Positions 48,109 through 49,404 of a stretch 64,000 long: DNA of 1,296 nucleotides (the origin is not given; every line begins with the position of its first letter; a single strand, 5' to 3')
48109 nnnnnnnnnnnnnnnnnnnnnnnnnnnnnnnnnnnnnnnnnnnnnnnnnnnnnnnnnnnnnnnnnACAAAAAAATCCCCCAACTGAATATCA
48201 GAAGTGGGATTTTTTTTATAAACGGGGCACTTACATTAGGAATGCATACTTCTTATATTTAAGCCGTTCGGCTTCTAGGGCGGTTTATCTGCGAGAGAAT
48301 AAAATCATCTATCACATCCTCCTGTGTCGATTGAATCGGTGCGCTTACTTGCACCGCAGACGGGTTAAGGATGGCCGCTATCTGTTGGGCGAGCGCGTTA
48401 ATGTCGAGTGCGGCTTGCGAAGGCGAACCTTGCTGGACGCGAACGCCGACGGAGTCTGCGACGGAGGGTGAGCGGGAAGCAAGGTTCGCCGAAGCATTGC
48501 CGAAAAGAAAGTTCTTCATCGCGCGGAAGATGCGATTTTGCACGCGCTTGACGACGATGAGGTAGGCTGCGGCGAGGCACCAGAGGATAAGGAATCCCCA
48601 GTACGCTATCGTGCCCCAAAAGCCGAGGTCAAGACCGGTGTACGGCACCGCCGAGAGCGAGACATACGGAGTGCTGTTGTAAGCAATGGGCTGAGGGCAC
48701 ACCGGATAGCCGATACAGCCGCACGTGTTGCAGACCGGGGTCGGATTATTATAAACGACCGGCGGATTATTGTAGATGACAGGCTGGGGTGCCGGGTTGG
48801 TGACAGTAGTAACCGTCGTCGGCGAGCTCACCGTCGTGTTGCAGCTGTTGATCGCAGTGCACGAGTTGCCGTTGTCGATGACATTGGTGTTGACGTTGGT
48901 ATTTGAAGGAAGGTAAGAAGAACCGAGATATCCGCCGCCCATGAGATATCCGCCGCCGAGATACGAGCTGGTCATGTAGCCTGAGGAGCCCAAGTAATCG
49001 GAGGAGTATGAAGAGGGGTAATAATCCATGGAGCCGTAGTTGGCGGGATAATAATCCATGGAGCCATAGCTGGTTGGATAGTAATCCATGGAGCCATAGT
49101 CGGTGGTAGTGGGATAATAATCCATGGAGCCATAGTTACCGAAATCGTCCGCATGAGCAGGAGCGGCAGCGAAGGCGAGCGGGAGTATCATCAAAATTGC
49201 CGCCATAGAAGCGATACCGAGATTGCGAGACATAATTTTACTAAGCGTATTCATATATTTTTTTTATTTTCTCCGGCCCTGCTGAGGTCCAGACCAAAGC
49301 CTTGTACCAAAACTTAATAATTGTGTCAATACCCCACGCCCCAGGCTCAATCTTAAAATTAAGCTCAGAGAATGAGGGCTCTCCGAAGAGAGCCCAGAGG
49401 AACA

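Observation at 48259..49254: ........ tandem-repeat surface protein with a sortase-like VPYTG-TM-KR signal followed by an atypical long tail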

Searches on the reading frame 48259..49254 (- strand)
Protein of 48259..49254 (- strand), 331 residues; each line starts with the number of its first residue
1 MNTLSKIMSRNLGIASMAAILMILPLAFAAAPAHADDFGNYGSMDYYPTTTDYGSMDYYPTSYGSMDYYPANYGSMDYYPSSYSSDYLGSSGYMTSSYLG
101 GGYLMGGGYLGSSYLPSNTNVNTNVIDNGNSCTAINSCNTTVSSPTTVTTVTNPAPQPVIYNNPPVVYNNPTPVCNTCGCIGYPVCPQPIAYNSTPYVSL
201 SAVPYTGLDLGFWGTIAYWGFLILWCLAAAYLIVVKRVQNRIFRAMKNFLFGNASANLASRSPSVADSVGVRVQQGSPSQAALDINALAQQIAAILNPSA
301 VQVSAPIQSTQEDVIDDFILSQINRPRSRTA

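Call 4: search_protein_families(library=pfam, proteins=[window:48259-49254:-], max_evalue=10)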
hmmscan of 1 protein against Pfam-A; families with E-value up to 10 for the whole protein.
window:48259-49254:- (331 aa): 1 family
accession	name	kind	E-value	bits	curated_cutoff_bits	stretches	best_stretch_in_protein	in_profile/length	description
PF12477.13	TraW_N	-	0.1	13.1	22.7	1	26-42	8-24/30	Sex factor F TraW protein N terminal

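Call 5: search_protein_families(library=ncbifam, proteins=[window:48259-49254:-], max_evalue=10)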
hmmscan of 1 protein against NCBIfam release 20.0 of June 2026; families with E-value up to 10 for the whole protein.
window:48259-49254:- (331 aa): 0 families

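Call 7: find_homologous_proteins(query=window:48259-49254:-, max_evalue=0.01)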
Query window:48259-49254:- (331 aa): 202 proteins with E <= 0.01 among 2851 candidates; the best 120 are listed.
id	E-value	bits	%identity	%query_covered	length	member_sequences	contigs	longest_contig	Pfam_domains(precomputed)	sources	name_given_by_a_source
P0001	3.0e-217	738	100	100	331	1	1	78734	-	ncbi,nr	ncbi:MAG: hypothetical protein KGH79_00185 [Patescibacteria group bacterium]|nr:hypothetical protein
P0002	1.5e-80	289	59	70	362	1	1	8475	-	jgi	jgi:hypothetical protein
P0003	2.8e-61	226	47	98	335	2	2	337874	-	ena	-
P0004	1.5e-59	220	49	68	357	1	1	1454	-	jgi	jgi:hypothetical protein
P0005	3.8e-54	202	42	96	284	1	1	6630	-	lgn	-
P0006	8.2e-53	198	42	99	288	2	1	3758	-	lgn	-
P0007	6.2e-50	188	42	98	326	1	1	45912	-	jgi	jgi:hypothetical protein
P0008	1.7e-49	187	50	74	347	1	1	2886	-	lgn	-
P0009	3.5e-49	186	44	76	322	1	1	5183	-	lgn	-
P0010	1.8e-47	180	41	57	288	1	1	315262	-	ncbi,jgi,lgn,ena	jgi:hypothetical protein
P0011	2.3e-47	180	38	99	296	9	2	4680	-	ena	-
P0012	1.3e-46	177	41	99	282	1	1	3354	-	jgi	jgi:hypothetical protein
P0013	3.4e-46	176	43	99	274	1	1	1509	-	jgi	jgi:hypothetical protein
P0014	1.8e-44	170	49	43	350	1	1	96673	-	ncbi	-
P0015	8.4e-44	168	51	50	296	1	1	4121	-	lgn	-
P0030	2.1e-38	150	41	81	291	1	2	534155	-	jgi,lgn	-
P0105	2.8e-23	101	47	40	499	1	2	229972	-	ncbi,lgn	-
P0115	7.6e-22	96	38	64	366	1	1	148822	-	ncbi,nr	ncbi:phosphatidylethanolamine N-methyltransferase family protein [Patescibacteria group bacterium]|n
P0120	1.5e-21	95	32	95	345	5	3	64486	-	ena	-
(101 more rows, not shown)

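Call 12: find_encoding_contigs(protein=P0003, flank=6000, max_places=2)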
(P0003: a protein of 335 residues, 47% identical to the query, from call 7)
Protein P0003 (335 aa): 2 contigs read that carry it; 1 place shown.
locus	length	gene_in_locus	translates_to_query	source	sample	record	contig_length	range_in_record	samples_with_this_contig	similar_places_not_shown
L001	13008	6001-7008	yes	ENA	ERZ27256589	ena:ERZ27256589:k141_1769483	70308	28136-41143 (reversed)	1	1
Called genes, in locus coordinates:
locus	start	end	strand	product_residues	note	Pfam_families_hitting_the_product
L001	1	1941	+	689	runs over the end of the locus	PF02518:HATPase_c, PF00204:DNA_gyraseB, PF01751:Toprim, PF00986:DNA_gyraseB_C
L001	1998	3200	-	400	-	-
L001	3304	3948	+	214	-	PF04203:Sortase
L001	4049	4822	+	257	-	-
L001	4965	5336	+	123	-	-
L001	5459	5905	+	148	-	-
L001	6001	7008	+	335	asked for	-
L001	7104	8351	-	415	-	PF00587:tRNA-synt_2b, PF03129:HGTP_anticodon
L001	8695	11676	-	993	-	PF02811:PHP, PF07733:DNA_pol3_alpha, PF17657:DNA_pol3_finger, PF14579:HHH_6, PF01336:tRNA_anti-codon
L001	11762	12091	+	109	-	-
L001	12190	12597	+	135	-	-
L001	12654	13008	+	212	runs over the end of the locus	PF01351:RNase_HII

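Call 13: find_encoding_contigs(protein=P0030, flank=6000, max_places=2)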
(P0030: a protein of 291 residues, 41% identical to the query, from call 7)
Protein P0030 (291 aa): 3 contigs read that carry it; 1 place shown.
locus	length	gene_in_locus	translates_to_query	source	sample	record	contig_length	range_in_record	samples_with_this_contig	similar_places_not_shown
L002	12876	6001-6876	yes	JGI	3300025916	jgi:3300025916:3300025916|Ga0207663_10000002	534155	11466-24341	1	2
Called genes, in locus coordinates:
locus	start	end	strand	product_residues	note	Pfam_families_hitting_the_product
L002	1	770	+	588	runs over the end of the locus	PF03483:B3_4, PF03484:B5, PF17759:tRNA_synthFbeta (weak), PF03147:FDX-ACB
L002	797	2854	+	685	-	PF02518:HATPase_c, PF00204:DNA_gyraseB, PF01751:Toprim, PF00986:DNA_gyraseB_C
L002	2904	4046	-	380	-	-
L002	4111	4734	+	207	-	PF04203:Sortase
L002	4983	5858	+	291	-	-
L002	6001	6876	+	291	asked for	-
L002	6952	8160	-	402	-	PF00587:tRNA-synt_2b, PF03129:HGTP_anticodon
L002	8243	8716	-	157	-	-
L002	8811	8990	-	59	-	-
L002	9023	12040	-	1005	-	PF02811:PHP, PF07733:DNA_pol3_alpha, PF17657:DNA_pol3_finger, PF14579:HHH_6, PF01336:tRNA_anti-codon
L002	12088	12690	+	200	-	PF01351:RNase_HII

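Call 25: find_encoding_contigs(protein=P0105, flank=8000, max_places=1)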
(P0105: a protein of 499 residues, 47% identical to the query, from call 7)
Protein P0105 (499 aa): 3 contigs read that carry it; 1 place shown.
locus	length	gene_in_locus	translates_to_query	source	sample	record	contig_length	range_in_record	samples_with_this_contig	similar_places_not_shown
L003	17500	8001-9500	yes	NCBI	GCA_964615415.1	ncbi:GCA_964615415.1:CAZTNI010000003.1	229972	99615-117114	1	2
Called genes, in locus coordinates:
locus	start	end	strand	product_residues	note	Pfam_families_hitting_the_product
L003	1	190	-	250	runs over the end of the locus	PF04542:Sigma70_r2, PF22029:PhyR_sigma2, PF04545:Sigma70_r4 (faint), PF08281:Sigma70_r4_2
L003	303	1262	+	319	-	-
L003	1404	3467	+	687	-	PF02518:HATPase_c, PF00204:DNA_gyraseB, PF01751:Toprim, PF00986:DNA_gyraseB_C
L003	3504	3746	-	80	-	PF00958:GMP_synt_C (faint)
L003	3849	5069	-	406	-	-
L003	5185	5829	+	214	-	PF04203:Sortase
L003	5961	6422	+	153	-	-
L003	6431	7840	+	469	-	-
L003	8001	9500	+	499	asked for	-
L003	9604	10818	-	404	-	PF00587:tRNA-synt_2b, PF03129:HGTP_anticodon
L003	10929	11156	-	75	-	-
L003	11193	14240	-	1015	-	PF02811:PHP, PF07733:DNA_pol3_alpha, PF17657:DNA_pol3_finger, PF14579:HHH_6, PF01336:tRNA_anti-codon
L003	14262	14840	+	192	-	PF01351:RNase_HII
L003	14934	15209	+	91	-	-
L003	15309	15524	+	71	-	PF01783:Ribosomal_L32p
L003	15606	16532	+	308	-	PF01029:NusB, PF00293:NUDIX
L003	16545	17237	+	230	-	PF22935:RM44_endonuclase, PF14622:Ribonucleas_3_3, PF00636:Ribonuclease_3, PF00035:dsrm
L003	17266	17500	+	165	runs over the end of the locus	-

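Call 26: find_encoding_contigs(protein=P0115, flank=8000, max_places=1)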
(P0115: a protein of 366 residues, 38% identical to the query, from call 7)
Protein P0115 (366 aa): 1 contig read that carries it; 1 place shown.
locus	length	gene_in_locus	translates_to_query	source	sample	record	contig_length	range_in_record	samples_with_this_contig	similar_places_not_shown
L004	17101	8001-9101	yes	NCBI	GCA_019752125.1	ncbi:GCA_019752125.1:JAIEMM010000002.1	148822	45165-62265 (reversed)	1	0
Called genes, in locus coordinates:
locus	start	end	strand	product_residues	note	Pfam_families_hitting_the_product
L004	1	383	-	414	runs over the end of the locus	PF13506:Glyco_transf_21, PF00535:Glycos_transf_2, PF10111:Glyco_tranf_2_2, PF13641:Glyco_tranf_2_3, PF03142:Chitin_synth_2, PF01644:Chitin_synth_1 (faint), PF13632:Glyco_trans_2_3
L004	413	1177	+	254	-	PF01409:tRNA-synt_2d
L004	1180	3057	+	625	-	PF03483:B3_4, PF03484:B5, PF17759:tRNA_synthFbeta (faint), PF03147:FDX-ACB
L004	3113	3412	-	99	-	-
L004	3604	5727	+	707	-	PF02518:HATPase_c, PF00204:DNA_gyraseB, PF01751:Toprim, PF00986:DNA_gyraseB_C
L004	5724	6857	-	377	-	PF07705:CARDB (faint)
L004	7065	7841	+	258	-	-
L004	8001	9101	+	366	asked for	-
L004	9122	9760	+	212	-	PF04203:Sortase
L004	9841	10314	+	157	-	-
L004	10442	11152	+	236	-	-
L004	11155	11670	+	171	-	-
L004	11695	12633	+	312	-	-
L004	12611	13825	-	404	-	PF00587:tRNA-synt_2b, PF03129:HGTP_anticodon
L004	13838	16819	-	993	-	PF02811:PHP, PF07733:DNA_pol3_alpha, PF17657:DNA_pol3_finger, PF14579:HHH_6, PF01336:tRNA_anti-codon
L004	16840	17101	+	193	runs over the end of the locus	PF01351:RNase_HII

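Call 27: find_encoding_contigs(protein=P0120, flank=8000, max_places=1)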
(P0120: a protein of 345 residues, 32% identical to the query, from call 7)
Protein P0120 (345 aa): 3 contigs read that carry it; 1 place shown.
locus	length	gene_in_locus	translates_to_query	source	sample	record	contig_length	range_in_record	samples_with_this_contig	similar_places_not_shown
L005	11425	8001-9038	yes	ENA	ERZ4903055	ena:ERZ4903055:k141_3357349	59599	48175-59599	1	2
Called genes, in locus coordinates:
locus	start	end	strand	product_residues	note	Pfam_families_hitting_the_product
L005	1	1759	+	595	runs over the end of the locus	PF03483:B3_4, PF03484:B5, PF17759:tRNA_synthFbeta (faint), PF03147:FDX-ACB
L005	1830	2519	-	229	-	-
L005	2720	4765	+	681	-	PF02518:HATPase_c, PF00204:DNA_gyraseB, PF01751:Toprim, PF00986:DNA_gyraseB_C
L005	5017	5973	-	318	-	PF07705:CARDB (weak)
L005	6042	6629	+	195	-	PF04203:Sortase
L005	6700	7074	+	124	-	-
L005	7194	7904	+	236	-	-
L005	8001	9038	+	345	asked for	-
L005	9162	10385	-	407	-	PF00587:tRNA-synt_2b, PF03129:HGTP_anticodon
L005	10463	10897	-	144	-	-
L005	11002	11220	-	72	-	-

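Call 54: predict_structure(alignment_id=A3)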
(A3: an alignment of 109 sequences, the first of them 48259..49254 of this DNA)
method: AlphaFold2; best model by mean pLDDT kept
length: 331 residues; sequences in the alignment: 109
mean_pLDDT: 55.8   pTM: 0.29
mean pLDDT of the five models: 55.8, 55.3, 54.3, 53.2, 52.4
residues with pLDDT >= 90: 21; 70-90: 45; 50-70: 95; < 50: 170
segments of 3 or more residues with pLDDT < 50: 1-5, 29-39, 46-59, 61-69, 71-79, 81-90, 92-116, 118-129, 131-136, 141-153, 157-164, 166-175, 185-187, 189-193, 273-277, 299-311
pLDDT, mean of each block of 10 residues (from residue 1): 51 63 57 44 45 45 43 44 41 41 40 42 43 49 45 51 44 48 50 50 57 88 92 89 89 63 54 50 73 68 47 66 69 61
secondary structure, 60 per line:
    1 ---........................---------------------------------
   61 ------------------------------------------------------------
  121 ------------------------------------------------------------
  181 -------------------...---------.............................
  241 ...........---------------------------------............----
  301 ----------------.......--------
elements in order: H4-27 H212-251 H285-296 H317-323

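Call 55: search_protein_families(library=pfam, proteins=[L003:8001-9500:+], max_evalue=0.01)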
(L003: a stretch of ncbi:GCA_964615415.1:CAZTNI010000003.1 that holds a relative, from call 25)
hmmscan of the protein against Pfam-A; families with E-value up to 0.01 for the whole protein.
L003:8001-9500:+ (499 aa): 1 family
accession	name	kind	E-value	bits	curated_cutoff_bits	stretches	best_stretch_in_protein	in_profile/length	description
PF24528.1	Ig_ADGRF3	-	0.00037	21.1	27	0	297-356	30-89/91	Adhesion G-protein coupled receptor F3-like, Ig-like domain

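Call 56: search_protein_families(library=ncbifam, proteins=[L004:11695-12633:+], max_evalue=0.1)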
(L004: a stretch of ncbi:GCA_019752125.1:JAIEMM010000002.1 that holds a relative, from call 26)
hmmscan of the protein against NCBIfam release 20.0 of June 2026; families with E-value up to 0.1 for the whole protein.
L004:11695-12633:+ (312 aa): 0 families
